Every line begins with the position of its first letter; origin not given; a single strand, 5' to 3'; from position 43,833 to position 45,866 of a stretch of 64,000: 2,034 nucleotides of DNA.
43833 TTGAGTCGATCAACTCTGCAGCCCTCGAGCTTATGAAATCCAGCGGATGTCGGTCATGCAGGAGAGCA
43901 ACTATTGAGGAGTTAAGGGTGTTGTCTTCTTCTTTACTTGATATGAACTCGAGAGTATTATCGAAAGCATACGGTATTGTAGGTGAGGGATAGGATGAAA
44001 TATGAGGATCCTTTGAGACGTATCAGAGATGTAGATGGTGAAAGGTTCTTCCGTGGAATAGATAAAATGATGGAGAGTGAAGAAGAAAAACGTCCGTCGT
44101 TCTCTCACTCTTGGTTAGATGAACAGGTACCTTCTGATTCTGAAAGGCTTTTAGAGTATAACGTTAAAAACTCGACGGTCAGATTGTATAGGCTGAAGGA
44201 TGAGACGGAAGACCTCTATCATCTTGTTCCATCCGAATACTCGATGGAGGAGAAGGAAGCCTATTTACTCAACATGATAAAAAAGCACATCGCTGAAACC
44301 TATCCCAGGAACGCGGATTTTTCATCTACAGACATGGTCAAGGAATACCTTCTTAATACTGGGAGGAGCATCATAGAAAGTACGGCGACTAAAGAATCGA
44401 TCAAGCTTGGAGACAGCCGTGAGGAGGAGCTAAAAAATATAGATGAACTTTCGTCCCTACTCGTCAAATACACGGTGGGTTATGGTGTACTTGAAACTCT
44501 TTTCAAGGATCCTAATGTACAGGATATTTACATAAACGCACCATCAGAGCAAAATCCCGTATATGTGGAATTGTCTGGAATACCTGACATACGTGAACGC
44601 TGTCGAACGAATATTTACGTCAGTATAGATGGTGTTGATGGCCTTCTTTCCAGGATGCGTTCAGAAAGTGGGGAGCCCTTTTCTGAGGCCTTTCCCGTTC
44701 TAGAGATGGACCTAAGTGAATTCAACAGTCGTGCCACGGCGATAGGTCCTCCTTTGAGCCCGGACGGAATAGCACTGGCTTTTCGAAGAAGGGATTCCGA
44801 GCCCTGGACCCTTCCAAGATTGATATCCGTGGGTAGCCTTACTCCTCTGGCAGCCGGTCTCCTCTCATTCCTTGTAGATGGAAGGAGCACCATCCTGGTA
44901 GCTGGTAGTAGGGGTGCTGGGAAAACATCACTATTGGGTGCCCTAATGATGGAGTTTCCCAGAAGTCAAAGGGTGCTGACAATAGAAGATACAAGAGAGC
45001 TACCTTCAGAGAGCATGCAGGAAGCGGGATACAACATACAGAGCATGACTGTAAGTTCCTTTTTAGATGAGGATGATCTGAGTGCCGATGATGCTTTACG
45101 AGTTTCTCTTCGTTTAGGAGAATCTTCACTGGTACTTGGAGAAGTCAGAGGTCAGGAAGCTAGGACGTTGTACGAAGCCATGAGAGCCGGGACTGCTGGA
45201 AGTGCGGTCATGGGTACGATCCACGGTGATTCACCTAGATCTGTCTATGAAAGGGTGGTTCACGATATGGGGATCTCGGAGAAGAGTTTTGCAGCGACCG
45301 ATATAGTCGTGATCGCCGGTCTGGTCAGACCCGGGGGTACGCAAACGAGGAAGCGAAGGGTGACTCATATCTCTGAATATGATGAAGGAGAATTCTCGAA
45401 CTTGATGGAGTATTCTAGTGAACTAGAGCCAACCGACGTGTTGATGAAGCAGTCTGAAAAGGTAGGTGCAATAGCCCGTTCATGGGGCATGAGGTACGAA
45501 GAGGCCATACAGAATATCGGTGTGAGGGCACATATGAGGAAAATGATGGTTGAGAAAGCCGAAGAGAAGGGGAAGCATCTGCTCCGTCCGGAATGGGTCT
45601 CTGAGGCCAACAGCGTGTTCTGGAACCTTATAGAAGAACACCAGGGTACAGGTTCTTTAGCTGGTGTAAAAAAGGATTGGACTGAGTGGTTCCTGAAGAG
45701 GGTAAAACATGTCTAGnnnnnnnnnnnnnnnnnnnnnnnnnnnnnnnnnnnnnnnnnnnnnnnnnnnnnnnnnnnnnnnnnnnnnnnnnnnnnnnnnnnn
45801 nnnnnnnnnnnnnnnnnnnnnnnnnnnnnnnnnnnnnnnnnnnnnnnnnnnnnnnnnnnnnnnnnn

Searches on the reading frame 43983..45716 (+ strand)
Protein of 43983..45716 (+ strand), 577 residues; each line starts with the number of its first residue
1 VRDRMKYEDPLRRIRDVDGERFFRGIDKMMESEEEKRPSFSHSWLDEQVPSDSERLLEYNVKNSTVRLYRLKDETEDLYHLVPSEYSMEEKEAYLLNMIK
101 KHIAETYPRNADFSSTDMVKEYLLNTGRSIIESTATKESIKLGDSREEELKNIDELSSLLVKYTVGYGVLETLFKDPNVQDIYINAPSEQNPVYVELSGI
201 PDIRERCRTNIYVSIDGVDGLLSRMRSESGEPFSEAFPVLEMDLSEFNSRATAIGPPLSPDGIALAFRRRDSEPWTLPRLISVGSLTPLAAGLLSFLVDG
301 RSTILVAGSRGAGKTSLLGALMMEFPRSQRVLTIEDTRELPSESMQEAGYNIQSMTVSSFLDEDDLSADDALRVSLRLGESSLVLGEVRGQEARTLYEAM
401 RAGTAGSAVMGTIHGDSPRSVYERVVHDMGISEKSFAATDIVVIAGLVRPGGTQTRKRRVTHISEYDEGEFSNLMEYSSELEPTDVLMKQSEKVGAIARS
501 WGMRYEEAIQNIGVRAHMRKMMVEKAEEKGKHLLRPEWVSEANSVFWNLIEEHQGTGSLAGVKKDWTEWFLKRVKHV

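Call 3: search_protein_families(library=pfam, proteins=[window:43983-45716:+], max_evalue=0.01)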
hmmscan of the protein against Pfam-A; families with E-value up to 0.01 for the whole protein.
window:43983-45716:+ (577 aa): 3 families
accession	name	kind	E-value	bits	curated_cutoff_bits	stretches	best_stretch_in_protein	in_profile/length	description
PF00437.27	T2SSE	-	1.4e-19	70.4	24.9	1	262-457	104-287/370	Type II/IV secretion system protein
PF13191.12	AAA_16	-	0.0042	18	32.6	0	299-333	21-56/167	AAA ATPase domain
PF13604.12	AAA_30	-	0.0082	16.3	27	0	296-374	13-82/191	AAA domain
